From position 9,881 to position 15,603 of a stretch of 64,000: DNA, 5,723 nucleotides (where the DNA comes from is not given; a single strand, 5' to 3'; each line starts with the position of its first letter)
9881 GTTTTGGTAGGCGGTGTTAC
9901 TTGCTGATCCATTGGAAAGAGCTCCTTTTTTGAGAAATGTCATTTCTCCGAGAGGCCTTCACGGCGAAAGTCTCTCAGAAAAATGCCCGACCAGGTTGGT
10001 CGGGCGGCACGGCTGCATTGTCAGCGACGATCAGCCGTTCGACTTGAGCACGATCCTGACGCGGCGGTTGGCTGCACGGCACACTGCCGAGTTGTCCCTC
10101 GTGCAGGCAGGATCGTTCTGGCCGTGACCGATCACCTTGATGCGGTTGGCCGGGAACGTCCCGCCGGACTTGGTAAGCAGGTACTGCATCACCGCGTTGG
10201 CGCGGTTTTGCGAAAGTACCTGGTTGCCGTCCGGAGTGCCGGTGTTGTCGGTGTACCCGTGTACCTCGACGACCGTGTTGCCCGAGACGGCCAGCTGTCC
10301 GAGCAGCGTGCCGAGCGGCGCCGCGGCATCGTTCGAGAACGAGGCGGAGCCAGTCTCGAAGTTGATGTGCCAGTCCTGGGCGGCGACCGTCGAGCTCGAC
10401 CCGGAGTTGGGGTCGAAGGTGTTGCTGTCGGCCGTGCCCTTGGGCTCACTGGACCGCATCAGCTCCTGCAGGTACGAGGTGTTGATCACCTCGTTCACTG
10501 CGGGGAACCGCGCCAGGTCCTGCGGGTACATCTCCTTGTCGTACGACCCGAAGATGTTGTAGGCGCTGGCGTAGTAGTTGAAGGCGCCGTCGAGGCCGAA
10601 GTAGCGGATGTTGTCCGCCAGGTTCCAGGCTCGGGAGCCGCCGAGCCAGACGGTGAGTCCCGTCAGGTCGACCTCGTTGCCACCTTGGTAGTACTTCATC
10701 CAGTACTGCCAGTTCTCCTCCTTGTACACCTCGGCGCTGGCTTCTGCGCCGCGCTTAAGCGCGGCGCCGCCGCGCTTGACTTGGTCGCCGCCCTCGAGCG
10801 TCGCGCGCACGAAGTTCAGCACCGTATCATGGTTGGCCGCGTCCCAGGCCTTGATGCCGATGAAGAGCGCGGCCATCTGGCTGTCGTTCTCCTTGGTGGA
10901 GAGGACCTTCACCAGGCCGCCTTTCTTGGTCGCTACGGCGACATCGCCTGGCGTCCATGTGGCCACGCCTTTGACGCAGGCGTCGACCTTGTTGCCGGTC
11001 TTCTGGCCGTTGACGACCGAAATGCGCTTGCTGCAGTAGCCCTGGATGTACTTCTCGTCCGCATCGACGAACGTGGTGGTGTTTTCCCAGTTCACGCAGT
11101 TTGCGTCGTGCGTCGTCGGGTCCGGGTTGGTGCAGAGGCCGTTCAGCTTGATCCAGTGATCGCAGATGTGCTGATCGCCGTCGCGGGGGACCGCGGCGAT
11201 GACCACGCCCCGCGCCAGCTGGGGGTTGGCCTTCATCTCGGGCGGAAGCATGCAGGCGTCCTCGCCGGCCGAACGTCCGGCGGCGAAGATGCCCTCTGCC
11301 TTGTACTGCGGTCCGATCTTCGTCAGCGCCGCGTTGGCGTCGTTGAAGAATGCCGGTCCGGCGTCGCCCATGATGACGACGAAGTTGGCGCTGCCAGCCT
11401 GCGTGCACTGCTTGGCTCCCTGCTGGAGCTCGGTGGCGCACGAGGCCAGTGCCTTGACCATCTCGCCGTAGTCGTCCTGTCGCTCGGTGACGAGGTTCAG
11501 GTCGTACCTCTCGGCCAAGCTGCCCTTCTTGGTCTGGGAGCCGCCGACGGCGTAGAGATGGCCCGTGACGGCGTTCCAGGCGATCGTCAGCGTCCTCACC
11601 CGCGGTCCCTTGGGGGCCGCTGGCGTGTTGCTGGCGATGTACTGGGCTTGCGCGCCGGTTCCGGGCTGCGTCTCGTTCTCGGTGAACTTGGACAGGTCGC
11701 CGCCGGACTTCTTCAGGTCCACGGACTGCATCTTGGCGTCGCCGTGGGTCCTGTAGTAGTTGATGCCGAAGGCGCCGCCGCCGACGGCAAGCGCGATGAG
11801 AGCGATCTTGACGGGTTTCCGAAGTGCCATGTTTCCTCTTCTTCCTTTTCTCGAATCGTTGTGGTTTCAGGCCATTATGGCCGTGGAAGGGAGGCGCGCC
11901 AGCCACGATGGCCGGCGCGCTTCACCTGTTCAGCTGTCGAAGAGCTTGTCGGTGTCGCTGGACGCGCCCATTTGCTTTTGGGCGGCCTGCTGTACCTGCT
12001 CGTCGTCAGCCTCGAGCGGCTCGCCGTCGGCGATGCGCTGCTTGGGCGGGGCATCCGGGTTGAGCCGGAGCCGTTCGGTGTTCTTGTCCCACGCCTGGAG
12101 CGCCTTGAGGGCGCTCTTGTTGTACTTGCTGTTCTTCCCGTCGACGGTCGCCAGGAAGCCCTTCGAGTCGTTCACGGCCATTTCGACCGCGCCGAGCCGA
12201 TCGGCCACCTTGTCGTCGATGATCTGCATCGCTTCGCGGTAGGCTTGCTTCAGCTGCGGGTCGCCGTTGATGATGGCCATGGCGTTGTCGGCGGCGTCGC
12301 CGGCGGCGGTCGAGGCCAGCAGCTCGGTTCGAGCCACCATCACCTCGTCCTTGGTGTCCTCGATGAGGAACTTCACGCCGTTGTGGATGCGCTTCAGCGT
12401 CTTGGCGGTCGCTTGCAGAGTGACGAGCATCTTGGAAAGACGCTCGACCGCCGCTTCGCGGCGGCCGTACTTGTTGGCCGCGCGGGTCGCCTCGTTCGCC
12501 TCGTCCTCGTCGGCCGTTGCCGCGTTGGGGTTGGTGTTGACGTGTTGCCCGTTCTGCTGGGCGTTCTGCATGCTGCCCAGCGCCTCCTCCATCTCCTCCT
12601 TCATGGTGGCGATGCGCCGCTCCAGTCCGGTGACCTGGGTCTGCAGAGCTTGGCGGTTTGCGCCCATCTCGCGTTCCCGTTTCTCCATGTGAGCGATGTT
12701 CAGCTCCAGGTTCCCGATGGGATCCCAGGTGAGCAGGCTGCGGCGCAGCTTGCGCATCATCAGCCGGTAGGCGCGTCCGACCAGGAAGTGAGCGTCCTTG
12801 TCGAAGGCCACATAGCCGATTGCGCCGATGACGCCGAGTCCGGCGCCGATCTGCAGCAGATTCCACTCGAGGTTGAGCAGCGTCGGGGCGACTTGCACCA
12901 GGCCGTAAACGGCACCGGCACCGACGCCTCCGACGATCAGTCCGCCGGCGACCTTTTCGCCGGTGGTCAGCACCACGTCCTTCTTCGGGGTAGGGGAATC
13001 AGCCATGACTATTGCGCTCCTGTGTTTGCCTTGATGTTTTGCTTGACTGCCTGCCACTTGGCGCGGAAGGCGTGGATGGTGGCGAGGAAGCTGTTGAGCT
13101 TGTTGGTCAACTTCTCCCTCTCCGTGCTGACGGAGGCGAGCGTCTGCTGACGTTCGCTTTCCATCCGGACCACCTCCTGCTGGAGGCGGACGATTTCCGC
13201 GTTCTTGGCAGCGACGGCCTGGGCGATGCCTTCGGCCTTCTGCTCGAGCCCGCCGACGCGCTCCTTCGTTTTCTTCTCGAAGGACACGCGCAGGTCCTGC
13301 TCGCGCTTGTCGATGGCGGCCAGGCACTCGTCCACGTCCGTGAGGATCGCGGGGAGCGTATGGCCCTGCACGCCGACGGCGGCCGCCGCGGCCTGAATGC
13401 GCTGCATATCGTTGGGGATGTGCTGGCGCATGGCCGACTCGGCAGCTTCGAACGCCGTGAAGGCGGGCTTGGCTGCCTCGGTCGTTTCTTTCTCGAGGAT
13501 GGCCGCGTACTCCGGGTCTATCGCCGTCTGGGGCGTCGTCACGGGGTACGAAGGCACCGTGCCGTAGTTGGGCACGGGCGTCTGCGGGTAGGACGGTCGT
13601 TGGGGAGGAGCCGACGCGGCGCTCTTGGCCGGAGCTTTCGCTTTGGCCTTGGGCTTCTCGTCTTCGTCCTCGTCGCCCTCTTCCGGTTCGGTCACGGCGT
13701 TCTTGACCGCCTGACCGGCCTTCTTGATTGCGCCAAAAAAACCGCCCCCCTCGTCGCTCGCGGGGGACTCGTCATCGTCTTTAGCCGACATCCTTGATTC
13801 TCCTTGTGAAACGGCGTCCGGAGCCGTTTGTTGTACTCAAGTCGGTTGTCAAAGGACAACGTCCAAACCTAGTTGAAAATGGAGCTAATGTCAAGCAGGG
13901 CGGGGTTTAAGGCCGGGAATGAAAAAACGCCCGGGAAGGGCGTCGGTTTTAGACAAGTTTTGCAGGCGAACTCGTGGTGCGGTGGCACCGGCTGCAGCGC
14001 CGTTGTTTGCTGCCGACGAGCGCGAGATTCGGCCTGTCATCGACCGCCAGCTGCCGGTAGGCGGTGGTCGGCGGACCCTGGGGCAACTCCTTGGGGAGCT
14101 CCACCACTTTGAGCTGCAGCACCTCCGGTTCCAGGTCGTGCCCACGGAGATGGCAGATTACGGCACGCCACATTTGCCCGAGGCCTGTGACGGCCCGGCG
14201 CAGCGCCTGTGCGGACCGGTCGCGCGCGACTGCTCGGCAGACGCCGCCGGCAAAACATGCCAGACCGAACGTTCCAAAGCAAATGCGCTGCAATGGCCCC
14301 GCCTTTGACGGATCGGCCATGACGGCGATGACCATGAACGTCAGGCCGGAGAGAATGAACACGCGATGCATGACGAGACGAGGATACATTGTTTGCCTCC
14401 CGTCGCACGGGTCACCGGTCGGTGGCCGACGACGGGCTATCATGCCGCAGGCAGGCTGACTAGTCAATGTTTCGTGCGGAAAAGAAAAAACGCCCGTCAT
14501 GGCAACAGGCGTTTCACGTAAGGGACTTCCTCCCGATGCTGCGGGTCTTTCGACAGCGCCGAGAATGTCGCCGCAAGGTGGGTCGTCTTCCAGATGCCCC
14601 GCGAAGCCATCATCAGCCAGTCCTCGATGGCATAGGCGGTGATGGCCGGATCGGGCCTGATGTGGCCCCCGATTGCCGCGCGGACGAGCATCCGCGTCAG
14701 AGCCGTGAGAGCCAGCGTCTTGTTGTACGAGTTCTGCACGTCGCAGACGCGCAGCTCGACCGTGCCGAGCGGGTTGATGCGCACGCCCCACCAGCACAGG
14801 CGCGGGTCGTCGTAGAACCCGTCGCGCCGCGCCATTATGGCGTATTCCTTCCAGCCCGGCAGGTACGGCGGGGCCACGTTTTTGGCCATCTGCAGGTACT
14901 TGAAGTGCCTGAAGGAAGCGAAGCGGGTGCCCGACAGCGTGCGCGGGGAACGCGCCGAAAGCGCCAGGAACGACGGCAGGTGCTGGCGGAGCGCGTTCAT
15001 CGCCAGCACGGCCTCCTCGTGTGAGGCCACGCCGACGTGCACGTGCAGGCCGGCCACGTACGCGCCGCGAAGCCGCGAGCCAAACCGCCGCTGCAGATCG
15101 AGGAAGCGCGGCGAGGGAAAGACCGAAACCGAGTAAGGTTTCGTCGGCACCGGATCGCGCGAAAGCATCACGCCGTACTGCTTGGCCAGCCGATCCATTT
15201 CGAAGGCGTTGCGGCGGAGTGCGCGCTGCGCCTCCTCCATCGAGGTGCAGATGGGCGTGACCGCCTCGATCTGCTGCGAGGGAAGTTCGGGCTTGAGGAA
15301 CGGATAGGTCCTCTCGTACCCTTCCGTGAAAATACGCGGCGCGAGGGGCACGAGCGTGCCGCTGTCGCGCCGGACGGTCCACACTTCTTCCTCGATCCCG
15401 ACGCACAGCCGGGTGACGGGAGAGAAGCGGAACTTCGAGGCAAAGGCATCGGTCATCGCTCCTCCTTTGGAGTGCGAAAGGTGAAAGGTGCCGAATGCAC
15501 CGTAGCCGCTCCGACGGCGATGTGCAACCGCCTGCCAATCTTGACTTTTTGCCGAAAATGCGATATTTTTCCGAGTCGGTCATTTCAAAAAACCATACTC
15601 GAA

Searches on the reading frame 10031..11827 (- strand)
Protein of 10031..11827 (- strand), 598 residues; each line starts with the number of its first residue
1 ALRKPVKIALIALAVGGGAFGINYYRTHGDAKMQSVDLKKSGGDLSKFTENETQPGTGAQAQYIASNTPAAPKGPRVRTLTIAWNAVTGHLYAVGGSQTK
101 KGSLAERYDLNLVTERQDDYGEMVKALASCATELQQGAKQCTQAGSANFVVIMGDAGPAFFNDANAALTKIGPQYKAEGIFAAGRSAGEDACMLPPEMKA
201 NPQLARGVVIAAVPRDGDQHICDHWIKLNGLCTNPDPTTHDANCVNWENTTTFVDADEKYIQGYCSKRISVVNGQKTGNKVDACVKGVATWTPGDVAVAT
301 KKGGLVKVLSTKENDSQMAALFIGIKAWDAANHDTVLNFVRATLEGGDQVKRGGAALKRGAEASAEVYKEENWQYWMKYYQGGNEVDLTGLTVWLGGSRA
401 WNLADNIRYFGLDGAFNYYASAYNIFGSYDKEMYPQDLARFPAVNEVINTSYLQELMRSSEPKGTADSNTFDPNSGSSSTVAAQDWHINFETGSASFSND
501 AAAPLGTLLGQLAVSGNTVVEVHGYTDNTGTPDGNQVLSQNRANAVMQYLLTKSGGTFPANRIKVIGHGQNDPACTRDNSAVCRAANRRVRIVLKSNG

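Call 32: search_protein_families(library=pfam, proteins=[window:10031-11827:-], max_evalue=0.001)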
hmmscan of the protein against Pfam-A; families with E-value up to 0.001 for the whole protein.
window:10031-11827:- (598 aa): 1 family
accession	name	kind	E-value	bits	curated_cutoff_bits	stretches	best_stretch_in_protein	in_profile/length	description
PF00691.25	OmpA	-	2.7e-15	57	27.2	1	490-579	2-90/98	OmpA family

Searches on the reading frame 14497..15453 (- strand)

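Call 36: search_protein_families(library=pfam, proteins=[window:14497-15453:-], max_evalue=0.0001)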
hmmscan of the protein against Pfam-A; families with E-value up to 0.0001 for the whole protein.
window:14497-15453:- (318 aa): 1 family
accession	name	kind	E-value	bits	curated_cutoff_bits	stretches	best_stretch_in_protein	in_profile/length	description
PF04107.18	GCS2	-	1e-25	91.2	21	1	18-258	1-257/291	Glutamate-cysteine ligase family 2(GCS2)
